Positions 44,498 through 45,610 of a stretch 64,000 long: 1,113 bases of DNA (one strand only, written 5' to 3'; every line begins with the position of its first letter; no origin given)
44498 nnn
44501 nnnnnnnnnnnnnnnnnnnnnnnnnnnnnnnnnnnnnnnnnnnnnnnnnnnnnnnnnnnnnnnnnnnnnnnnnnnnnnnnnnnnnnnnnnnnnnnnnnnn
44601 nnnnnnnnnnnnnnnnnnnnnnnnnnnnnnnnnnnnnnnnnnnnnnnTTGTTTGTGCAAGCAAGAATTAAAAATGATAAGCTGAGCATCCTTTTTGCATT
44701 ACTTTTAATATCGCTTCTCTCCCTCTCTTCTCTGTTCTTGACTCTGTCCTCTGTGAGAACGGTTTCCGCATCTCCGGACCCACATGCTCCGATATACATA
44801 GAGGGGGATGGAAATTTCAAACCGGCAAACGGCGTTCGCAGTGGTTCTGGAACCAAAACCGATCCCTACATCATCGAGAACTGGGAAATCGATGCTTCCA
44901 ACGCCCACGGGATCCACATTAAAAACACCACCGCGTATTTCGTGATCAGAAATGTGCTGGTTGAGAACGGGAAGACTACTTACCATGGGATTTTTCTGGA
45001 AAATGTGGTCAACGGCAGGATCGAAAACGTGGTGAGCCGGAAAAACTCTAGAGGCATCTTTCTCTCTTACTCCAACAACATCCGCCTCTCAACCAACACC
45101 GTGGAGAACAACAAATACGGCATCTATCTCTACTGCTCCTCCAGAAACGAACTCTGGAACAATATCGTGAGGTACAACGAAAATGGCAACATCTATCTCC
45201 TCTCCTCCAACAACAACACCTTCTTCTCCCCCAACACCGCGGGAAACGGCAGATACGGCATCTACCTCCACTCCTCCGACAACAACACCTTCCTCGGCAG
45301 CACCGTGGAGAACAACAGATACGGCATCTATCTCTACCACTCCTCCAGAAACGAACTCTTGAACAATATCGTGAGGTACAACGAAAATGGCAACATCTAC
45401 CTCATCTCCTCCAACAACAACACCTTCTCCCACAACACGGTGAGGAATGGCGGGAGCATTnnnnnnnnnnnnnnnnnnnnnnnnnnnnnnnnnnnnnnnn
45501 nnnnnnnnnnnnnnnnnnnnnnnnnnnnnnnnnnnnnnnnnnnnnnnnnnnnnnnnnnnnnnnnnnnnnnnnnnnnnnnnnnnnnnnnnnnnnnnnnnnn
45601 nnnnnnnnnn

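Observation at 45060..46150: Near-identical 66-nt tandem DNA repeats inside the adhesin gene: substrate for in-frame expansion/contraction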

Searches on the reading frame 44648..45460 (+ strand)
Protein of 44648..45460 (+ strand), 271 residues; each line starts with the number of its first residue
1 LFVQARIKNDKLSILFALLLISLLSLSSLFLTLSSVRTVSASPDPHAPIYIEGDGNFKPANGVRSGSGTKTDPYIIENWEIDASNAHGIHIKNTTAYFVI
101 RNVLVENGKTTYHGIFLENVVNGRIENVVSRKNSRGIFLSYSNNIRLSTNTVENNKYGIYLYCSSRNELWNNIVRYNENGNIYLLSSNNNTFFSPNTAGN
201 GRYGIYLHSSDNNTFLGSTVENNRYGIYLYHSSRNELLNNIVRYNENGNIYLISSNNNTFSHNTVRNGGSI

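Call 34: find_homologous_proteins(query=window:44648-45460:+, max_evalue=1e-30)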
Query window:44648-45460:+ (271 aa): 16 proteins with E <= 1e-30 among 1324 candidates.
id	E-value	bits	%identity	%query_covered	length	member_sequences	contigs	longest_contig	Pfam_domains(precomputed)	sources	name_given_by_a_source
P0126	2.2e-55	206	50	95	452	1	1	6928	PF13229.13,PF05048.20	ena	-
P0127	2.9e-44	169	46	96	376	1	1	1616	PF13229.13,PF05048.20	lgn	-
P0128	1.3e-43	167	45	94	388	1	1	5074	PF13229.13,PF05048.20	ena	-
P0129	1.7e-37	147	52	66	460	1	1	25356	PF13229.13,PF05048.20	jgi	jgi:parallel beta-helix repeat protein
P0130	1.5e-35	141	41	97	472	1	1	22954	PF13229.13,PF05048.20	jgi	-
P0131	1.5e-34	138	44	59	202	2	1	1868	PF13229.13,PF22842.4,PF05048.20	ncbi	ncbi:MAG: hypothetical protein CO114_08400, partial [Euryarchaeota archaeon CG_4_9_14_3_um_filter_38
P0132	1.7e-34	137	52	59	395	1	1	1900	PF13229.13,PF05048.20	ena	-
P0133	2.5e-34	137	39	98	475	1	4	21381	PF13229.13,PF05048.20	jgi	jgi:parallel beta-helix repeat protein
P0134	1.5e-33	134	50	53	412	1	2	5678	PF13229.13,PF12708.13,PF05048.20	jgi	jgi:parallel beta-helix repeat protein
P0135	4.5e-33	133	41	80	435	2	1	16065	PF13229.13,PF05048.20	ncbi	ncbi:MAG: NosD domain-containing protein [Candidatus Thermoplasmatota archaeon]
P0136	2.2e-32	131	46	86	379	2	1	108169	PF13229.13,PF05048.20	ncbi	ncbi:MAG: nitrous oxide reductase family maturation protein NosD [Promethearchaeota archaeon]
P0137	5.7e-32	129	41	93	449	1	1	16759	PF13229.13,PF05048.20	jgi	jgi:parallel beta-helix repeat protein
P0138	7.1e-32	129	41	89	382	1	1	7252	PF13229.13,PF05048.20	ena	-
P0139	1.3e-31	128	46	74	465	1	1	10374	PF13229.13,PF18998.7,PF05048.20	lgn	-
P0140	2.6e-31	127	45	75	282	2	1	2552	PF13229.13,PF05048.20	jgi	-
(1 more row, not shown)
